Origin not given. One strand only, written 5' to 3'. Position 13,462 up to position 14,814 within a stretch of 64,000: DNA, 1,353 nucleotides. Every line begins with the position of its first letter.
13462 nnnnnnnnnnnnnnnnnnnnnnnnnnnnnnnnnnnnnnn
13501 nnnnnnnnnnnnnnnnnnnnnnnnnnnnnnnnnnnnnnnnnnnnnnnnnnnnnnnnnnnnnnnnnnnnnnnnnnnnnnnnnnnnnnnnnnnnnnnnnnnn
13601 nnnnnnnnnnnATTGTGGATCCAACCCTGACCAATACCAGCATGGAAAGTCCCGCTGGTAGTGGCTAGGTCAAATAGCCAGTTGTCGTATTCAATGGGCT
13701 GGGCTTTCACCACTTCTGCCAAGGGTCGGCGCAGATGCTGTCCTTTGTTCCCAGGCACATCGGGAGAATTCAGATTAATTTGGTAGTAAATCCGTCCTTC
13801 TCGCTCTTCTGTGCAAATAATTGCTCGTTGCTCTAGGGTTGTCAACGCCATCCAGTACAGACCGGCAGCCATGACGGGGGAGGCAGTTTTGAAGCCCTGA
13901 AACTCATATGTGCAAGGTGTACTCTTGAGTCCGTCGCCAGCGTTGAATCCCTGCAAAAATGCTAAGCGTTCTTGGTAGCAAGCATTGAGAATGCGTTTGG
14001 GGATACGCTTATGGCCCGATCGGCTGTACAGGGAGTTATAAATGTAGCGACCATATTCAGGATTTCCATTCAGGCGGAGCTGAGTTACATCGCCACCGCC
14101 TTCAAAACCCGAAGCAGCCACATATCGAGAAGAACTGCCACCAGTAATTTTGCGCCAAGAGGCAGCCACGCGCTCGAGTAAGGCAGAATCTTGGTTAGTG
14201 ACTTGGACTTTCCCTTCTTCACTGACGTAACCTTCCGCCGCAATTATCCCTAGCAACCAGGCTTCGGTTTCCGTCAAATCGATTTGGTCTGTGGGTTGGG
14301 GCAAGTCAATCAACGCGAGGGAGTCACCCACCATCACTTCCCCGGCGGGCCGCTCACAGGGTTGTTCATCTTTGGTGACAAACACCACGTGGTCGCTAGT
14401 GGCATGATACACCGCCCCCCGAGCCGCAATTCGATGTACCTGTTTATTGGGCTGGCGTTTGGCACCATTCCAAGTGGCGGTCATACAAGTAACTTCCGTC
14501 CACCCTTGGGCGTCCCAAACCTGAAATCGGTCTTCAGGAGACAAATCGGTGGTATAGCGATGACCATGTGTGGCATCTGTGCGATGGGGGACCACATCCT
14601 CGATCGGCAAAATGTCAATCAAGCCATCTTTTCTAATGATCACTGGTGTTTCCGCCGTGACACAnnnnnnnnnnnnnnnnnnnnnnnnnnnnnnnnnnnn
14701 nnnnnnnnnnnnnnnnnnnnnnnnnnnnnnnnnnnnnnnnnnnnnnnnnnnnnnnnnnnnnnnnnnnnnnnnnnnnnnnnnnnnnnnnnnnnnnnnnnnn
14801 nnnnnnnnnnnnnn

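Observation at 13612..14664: A 351-aa intein with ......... motifs inserted in the active-site motif of GDP-mannose 4,6-dehydratase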

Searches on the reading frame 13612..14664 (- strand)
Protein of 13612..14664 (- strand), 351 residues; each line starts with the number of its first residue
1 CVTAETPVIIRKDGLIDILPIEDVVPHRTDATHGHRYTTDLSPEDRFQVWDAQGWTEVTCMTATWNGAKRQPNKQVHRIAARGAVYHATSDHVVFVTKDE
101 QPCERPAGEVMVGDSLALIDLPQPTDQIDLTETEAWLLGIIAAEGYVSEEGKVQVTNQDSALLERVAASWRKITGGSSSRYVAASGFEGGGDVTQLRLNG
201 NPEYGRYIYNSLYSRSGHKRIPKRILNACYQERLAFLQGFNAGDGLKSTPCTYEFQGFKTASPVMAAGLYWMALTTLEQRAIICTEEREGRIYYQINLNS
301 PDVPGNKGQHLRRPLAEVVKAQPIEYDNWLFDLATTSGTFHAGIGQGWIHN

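Call 4: search_protein_families(library=pfam, proteins=[window:13612-14664:-], max_evalue=1)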
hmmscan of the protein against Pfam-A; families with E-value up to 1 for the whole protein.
window:13612-14664:- (351 aa): 3 families
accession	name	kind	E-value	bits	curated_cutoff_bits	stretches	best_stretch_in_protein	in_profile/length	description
PF14528.11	LAGLIDADG_3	-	0.00012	22.7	22.5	1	135-170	5-43/82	LAGLIDADG-like domain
PF05204.19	Hom_end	-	0.0081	16.7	21.1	1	133-168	14-51/110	Homing endonuclease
PF14890.11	Intein_splicing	-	0.017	15.4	35.8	1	74-212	48-96/155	Intein splicing domain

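Call 5: search_protein_families(library=ncbifam, proteins=[window:13612-14664:-], max_evalue=1)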
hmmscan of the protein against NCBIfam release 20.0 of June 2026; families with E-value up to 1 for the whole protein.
window:13612-14664:- (351 aa): 4 families
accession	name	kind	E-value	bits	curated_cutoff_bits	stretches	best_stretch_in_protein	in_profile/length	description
NF038098.1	GyrA_w_intein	exception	3.5e-05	21.9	1850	1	110-252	213-355/1232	intein-containing DNA gyrase subunit A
NF045703.1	rSAM_Tes_intein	exception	0.0073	14.1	1700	1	68-119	223-275/1040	tetraether lipid synthase Tes, intein-containing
NF011302.0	PRK14714.1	equivalog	0.014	12.9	1791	1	1-129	932-1063/1350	DNA-directed DNA polymerase II large subunit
NF005852.0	PRK07773.1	equivalog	0.06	11.6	780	1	66-176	443-550/886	replicative DNA helicase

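Call 6: search_solved_structures(query=window:13612-14664:-, max_evalue=10, show_alignments=3)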
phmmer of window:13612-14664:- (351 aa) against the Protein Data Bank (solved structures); distinct sequences matched with E-value up to 10: 2.
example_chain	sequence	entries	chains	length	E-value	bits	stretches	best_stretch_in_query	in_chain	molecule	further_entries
2dch_X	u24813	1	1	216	0.027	16.7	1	136-245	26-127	putative homing endonuclease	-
9w06_B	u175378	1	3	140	0.5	12.5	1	139-189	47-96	Alpha-synuclein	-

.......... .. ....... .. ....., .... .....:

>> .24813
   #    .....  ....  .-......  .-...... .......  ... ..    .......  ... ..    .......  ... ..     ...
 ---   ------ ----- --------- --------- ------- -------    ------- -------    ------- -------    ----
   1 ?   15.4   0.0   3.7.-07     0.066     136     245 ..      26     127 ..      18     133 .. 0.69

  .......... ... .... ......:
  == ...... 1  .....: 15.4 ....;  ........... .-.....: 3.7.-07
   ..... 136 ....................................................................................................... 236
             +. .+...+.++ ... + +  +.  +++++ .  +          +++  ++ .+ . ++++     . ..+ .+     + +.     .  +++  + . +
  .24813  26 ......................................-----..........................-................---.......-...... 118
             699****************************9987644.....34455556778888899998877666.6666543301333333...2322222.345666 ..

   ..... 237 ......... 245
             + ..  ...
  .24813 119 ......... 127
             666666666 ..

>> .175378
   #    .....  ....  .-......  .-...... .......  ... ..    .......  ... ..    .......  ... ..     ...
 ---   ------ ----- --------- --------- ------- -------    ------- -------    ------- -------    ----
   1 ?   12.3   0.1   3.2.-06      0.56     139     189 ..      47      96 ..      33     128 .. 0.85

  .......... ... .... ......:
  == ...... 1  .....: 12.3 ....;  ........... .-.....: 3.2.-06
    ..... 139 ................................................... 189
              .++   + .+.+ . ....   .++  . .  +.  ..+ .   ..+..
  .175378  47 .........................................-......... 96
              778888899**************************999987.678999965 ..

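Call 7: find_homologous_proteins(query=window:13612-14664:-, max_evalue=0.001)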
Query window:13612-14664:- (351 aa): 76 proteins with E <= 0.001 among 4177 candidates.
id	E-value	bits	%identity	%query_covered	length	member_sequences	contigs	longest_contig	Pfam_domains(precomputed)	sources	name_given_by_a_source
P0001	6.5e-157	540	79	83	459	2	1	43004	PF16363.12,PF01370.28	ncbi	ncbi:MAG: GDP-mannose 4,6-dehydratase [Rhodothermales bacterium]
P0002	1.4e-156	539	68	97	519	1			PF04321.24,PF16363.12,PF01370.28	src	-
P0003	4.7e-151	521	65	100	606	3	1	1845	PF16363.12,PF01370.28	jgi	jgi:GDPmannose 4,6-dehydratase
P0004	5.7e-142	491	62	97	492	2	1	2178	PF16363.12,PF14528.12,PF01370.28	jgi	jgi:GDPmannose 4,6-dehydratase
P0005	2.2e-139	483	70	85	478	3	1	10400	PF04321.24,PF16363.12,PF01370.28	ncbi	ncbi:MAG TPA: GDP-mannose 4,6-dehydratase, partial [Ardenticatenaceae bacterium]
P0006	3.5e-134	465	69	85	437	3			PF16363.12,PF14528.12,PF01370.28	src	-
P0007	3.5e-134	465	70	83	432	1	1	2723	PF16363.12,PF01370.28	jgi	jgi:GDPmannose 4,6-dehydratase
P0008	8.7e-130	451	67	83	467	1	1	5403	PF16363.12,PF01370.28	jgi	jgi:GDPmannose 4,6-dehydratase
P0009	2.6e-126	439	66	83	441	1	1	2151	PF16363.12,PF14528.12,PF01370.28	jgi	jgi:GDPmannose 4,6-dehydratase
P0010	3.0e-125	436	66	83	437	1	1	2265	PF16363.12,PF14528.12,PF01370.28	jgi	jgi:GDPmannose 4,6-dehydratase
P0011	4.5e-125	435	57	100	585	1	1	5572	PF16363.12,PF01370.28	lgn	-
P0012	1.0e-122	428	72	76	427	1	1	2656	PF16363.12,PF01370.28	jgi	jgi:GDPmannose 4,6-dehydratase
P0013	6.7e-118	412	66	79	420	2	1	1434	PF16363.12,PF14528.12,PF01370.28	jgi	-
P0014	1.0e-117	411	55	100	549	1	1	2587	PF16363.12,PF01370.28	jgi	jgi:GDPmannose 4,6-dehydratase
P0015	2.2e-116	407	66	76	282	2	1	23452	-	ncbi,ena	-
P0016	2.2e-115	404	63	83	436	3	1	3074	PF16363.12,PF14528.12,PF01370.28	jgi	jgi:GDPmannose 4,6-dehydratase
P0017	8.0e-102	359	62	74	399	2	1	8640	PF16363.12,PF14528.12,PF01370.28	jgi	jgi:GDPmannose 4,6-dehydratase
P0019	2.3e-97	344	71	63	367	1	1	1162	PF16363.12,PF14528.12,PF01370.28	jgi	jgi:GDPmannose 4,6-dehydratase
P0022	7.1e-93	330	55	83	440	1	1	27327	PF16363.12,PF14528.12,PF01370.28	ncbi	ncbi:MAG TPA: GDP-mannose 4,6-dehydratase [Anaeromyxobacter sp.]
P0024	4.3e-89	317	52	83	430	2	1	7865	PF16363.12,PF14528.12,PF01370.28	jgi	jgi:GDPmannose 4,6-dehydratase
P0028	1.1e-86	309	55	83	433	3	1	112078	PF16363.12,PF01370.28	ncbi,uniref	ncbi:GDP-mannose 4,6-dehydratase [Laspinema palackyanum]|uniref:GDP-mannose 4,6-dehydratase n=1 Tax=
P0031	9.2e-81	290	48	83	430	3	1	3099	PF16363.12,PF14528.12,PF01370.28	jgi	-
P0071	1.6e-29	121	31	87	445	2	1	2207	PF16363.12,PF14528.12,PF01370.28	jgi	-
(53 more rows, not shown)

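Call 10: find_encoding_contigs(protein=P0028, flank=5000, max_places=3)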
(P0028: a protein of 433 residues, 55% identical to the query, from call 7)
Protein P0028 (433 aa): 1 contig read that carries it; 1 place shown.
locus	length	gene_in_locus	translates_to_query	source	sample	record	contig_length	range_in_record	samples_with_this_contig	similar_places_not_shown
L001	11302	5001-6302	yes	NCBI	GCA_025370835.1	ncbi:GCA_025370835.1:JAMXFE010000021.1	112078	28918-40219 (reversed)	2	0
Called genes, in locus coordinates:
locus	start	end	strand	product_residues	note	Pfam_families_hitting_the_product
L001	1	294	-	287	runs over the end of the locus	PF00892:EamA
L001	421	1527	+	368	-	PF03480:DctP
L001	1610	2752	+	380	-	PF13439:Glyco_transf_4, PF00534:Glycos_transf_1, PF13692:Glyco_trans_1_4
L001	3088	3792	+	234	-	PF02397:Bac_transf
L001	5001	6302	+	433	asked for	PF16363:GDP_Man_Dehyd, PF01370:Epimerase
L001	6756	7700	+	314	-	PF01073:3Beta_HSD (weak), PF01370:Epimerase, PF02719:Polysacc_synt_2 (faint), PF16363:GDP_Man_Dehyd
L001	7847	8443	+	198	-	PF01812:5-FTHF_cyc-lig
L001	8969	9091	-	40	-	-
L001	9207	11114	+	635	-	PF02743:dCache_1, PF17201:Cache_3-Cache_2, PF00672:HAMP, PF07228:SpoIIE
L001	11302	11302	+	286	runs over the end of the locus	PF00528:BPD_transp_1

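Call 11: find_encoding_contigs(protein=P0001, flank=5000, max_places=3)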
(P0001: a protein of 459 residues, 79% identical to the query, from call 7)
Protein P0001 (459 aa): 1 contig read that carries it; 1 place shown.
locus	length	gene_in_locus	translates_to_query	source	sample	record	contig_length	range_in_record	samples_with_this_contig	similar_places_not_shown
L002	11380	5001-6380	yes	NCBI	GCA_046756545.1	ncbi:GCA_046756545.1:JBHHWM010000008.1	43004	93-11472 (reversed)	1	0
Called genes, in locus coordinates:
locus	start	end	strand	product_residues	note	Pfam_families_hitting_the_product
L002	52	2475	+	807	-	PF02706:Wzz, PF13807:GNVR, PF01656:CbiA, PF10609:ParA (weak), PF13614:AAA_31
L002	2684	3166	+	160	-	PF10531:SLBB (weak)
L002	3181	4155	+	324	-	PF01370:Epimerase, PF04321:RmlD_sub_bind, PF16363:GDP_Man_Dehyd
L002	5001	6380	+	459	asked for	PF01370:Epimerase, PF16363:GDP_Man_Dehyd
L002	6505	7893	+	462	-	PF03721:UDPG_MGDP_dh_N, PF00984:UDPG_MGDP_dh, PF03720:UDPG_MGDP_dh_C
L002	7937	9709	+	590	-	PF03600:CitMHS, PF02080:TrkA_C, PF00939:Na_sulph_symp, PF03600:CitMHS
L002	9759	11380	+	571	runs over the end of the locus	PF14306:PUA_2, PF01747:ATP-sulfurylase, PF01583:APS_kinase, PF13671:AAA_33 (faint)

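Call 27: find_related_loci(query=A1, collection=genome_contigs, flank=4000)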
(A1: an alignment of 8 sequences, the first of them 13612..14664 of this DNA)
Query A1 (351 aa) in genome_contigs; peptide patterns used: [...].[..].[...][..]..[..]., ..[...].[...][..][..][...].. (x = any residue, [..] = any of these).
145 stretches matched a pattern; 109 encode a relative of the query (tblastn E <= 1e-3); the best 80 are kept; 80 distinct loci.
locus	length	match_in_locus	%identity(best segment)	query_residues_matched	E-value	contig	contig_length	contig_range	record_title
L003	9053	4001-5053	97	1-351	0e+0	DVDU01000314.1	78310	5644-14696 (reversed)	MAG TPA_asm: Oscillatoriaceae cyanobacterium M33_DOE_052 k141_2041529, whole genome shotgun sequence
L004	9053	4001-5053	92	1-351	0e+0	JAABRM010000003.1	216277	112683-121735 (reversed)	MAG: Oscillatoriales cyanobacterium isolate S07.Bin090 Scaffold_23, whole genome shotgun sequence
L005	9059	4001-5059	86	1-351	0e+0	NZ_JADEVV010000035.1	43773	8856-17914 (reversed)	Synechocystis salina LEGE 00031 NODE_40_length_43773_cov_11.460386_(reversed), whole genome shotgun sequence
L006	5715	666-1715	83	1-351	0e+0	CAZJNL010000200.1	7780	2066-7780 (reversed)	MAG TPA_asm: uncultured Oscillatoria sp. isolate SRP220891_co5_255 genome assembly, contig: NODE_7875_length_7780_cov_6.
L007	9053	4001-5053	81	1-351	0e+0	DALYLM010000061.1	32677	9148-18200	MAG TPA_asm: Coleofasciculaceae cyanobacterium CTOTU46674 NODE_100_length_32677_cov_22.463399, whole genome shotgun sequ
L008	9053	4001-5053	81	1-351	0e+0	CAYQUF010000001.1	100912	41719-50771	MAG TPA_asm: uncultured bacterium isolate binchicken_co15_110 genome assembly, contig: NODE_24_length_100912_cov_56.7507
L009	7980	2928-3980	79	1-351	0e+0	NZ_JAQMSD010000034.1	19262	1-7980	Spirulina sp. CS-785/01 k141_1340, whole genome shotgun sequence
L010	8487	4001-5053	79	1-351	0e+0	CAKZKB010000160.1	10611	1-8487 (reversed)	MAG TPA_asm: uncultured cyanobacterium isolate SRR4030105_bin.30_CONCOCT_v1.1_MAG genome assembly, contig: ERZ781359.390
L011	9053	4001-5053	80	1-351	0e+0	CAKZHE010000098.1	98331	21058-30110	MAG TPA_asm: uncultured cyanobacterium isolate ERR2114811_bin.3_CONCOCT_v1.1_MAG genome assembly, contig: ERZ1034369.38,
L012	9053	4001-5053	78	1-351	0e+0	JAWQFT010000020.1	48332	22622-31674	MAG: Jaaginema sp. PMC 1080.18 PMC1080_46_length_48332_cov_23.263542, whole genome shotgun sequence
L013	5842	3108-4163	78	1-351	0e+0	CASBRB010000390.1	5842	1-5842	MAG: uncultured cyanobacterium isolate PMM_0019 genome assembly, contig: PMM_0019_000000000390, whole genome shotgun seq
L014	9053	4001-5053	77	1-351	0e+0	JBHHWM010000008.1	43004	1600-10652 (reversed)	MAG: Rhodothermales bacterium isolate S.2_sp2_bin.19 NODE_72_length_43004_cov_13.111504, whole genome shotgun sequence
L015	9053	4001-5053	76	1-351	0e+0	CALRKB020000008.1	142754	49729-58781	MAG: Rhizobium sp. Q54 isolate JJ-K1HD4-379-6-m2-bin48 genome assembly, contig: JJ-SEL21B6-268-C17, whole genome shotgun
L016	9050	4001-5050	77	1-351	0e+0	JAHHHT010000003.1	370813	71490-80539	MAG: Oscillatoria princeps RMCB-10 scaffold_34_c3, whole genome shotgun sequence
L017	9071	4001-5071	75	1-351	0e+0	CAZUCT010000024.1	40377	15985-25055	MAG TPA_asm: uncultured bacterium isolate SRP141376_co3_269 genome assembly, contig: NODE_2456_length_40377_cov_58.15959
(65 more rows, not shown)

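Call 36: find_related_loci(query=A1, collection=viral_contigs, flank=6000)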
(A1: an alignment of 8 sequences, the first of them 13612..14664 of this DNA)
Query A1 (351 aa) in viral_contigs; peptide patterns used: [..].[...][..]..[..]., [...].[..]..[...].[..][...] (x = any residue, [..] = any of these).
78 stretches matched a pattern; 10 encode a relative of the query (tblastn E <= 1e-3); 10 distinct loci.
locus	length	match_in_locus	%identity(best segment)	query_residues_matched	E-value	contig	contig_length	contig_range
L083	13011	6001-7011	45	1-351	3e-91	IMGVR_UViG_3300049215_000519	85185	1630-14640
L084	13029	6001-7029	42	1-351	1e-89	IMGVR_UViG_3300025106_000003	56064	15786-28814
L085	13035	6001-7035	41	1-351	2e-81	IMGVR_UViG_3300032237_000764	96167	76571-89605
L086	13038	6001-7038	40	1-351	1e-80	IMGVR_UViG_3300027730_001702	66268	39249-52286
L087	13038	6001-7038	40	1-351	1e-80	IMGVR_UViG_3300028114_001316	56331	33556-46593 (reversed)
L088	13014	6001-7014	42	1-351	5e-79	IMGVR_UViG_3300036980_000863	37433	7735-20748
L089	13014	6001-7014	41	1-351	7e-77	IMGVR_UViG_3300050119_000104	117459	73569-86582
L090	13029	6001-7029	35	1-351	4e-55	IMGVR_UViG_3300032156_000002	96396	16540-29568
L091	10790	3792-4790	28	1-351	4e-36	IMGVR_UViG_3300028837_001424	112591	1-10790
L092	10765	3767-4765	28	1-351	4e-36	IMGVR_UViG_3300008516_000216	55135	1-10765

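Call 39: predict_structure(alignment_id=A2)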
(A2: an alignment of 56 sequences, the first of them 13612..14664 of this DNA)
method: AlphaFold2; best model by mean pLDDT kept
length: 351 residues; sequences in the alignment: 56
mean_pLDDT: 93.7   pTM: 0.92
mean pLDDT of the five models: 93.7, 93.5, 93.4, 93.2, 93.0
residues with pLDDT >= 90: 297; 70-90: 36; 50-70: 18; < 50: 0
segments of 3 or more residues with pLDDT < 50: none
pLDDT, mean of each block of 10 residues (from residue 1): 98 98 92 87 97 98 92 95 98 97 98 98 98 99 97 96 98 98 86 95 98 97 99 98 70 85 98 96 93 91 61 91 96 98 97 87
secondary structure, 60 per line:
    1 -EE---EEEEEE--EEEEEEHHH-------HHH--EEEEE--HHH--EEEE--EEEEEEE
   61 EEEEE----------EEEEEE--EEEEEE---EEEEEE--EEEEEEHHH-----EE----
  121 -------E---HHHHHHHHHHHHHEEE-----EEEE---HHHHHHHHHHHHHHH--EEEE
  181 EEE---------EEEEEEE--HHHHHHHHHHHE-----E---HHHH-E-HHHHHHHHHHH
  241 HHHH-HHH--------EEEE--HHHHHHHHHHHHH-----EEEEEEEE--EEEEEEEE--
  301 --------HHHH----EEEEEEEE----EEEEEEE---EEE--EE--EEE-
elements in order: E7-12 E15-20 E36-40 E48-51 E54-65 E76-81 E84-89 E93-98 E101-106 H132-144 E145-147 E153-156 H160-174 E177-183 E193-199 H202-212 H223-226 H230-244 E257-260 H263-275 E281-288 E291-298 H309-312 E317-324 E329-335 E339-341 E348-350

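Call 42: fold_search(model_id=the predicted structure, library=pdb)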
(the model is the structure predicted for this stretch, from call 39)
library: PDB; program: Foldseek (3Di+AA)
matches with E <= 10: 884; with E <= 0.001: 58
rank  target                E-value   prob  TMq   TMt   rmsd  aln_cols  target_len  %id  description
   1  7qsu                  3.5e-20  1.00  0.63  0.60   7.7       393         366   19  Crystal structure of homing endonuclease-associated TliVMA intein (C1A, d333-339) (released 2022-03-30)
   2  7qss                  5.2e-19  1.00  0.61  0.51   8.7       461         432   18  Crystal structure of homing endonuclease-associated TliVMA intein (C1A) (released 2022-03-30)
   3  7qst                  2.5e-17  1.00  0.54  0.53   8.2       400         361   19  Crystal structure of homing endonuclease-associated PhoVMA intein (C1A) (released 2022-03-30)
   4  2cw7                  5.6e-16  1.00  0.62  0.43   8.7       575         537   13  Crystal structure of intein homing endonuclease II (released 2006-04-18)
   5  1dq3                  6.7e-15  1.00  0.53  0.43   8.7       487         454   13  CRYSTAL STRUCTURE OF AN ARCHAEAL INTEIN-ENCODED HOMING ENDONUCLEASE PI-PFUI (released 2000-07-05)
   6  1vde_A                5.6e-10  1.00  0.42  0.37  10.0       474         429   14  PI-SCEI, A HOMING ENDONUCLEASE WITH PROTEIN SPLICING ACTIVITY (released 1998-04-08)
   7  1ef0_A                8.3e-10  1.00  0.43  0.37  10.2       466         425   14  CRYSTAL STRUCTURE OF PI-SCEI MINIPRECURSOR (released 2000-06-07)
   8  1jva_B                1.8e-09  1.00  0.42  0.37  11.7       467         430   14  CRYSTAL STRUCTURE OF THE VMA1-DERIVED ENDONUCLEASE BEARING THE N AND C EXTEIN PROPEPTIDES (released 2002-08-29)
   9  1lws_A                1.6e-08  1.00  0.40  0.35  11.1       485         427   13  Crystal structure of the intein homing endonuclease PI-SceI bound to its recognition sequence (released 2002-09-27)
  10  1jva_A                4.1e-08  1.00  0.41  0.35  12.1       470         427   13  CRYSTAL STRUCTURE OF THE VMA1-DERIVED ENDONUCLEASE BEARING THE N AND C EXTEIN PROPEPTIDES (released 2002-08-29)
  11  1um2_A                2.6e-06  1.00  0.41  0.36  11.3       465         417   13  Crystal Structure of the Vma1-Derived Endonuclease with the Ligated Extein Segment (released 2004-09-22)
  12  2dch                  3.9e-06  1.00  0.33  0.53   8.6       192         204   19  Crystal structure of archaeal intron-encoded homing endonuclease I-Tsp061I (released 2006-07-06)
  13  5o9i_A                4.7e-06  1.00  0.36  0.70  12.4       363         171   10  Crystal structure of transcription factor IIB Mvu mini-intein (released 2017-11-01)
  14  5o9j_B                6.5e-06  1.00  0.23  0.41   4.9       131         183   18  Crystal structure of transcription factor IIB Mja mini-intein (released 2017-11-01)
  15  5o9i_B                8.2e-06  1.00  0.28  0.53   3.7       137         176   21  Crystal structure of transcription factor IIB Mvu mini-intein (released 2017-11-01)
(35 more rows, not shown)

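Call 54: search_dna_similar(query=window:13612-14664:-, collection=phages, mode=protein, max_evalue=0.00001, max_rows=15)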
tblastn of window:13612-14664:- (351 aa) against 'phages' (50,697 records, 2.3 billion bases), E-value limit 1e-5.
Records with a match: 2; places in all: 2; records where one place covers at least 80% of the query: 1.
Best place of each record, by identity: <60% 2.
By first word of the organism name: uncultured 1; Staphylococcus 1.
By host as written in the record: - 1; Staphylococcus capitis 1.
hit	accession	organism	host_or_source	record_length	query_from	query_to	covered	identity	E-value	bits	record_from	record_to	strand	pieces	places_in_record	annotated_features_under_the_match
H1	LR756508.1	uncultured phage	metagenomic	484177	7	351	98%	23.1%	3e-7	59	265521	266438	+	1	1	record has no annotation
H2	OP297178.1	Staphylococcus phage vB_ScaM-V1SC04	Staphylococcus capitis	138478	39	240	58%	24.5%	3e-6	55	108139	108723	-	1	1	DNA helicase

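Call 55: search_dna_similar(query=window:13612-14664:-, collection=plasmids, mode=protein, max_evalue=0.00001, max_rows=15)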
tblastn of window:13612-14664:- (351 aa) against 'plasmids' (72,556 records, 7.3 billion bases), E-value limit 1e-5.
No match.
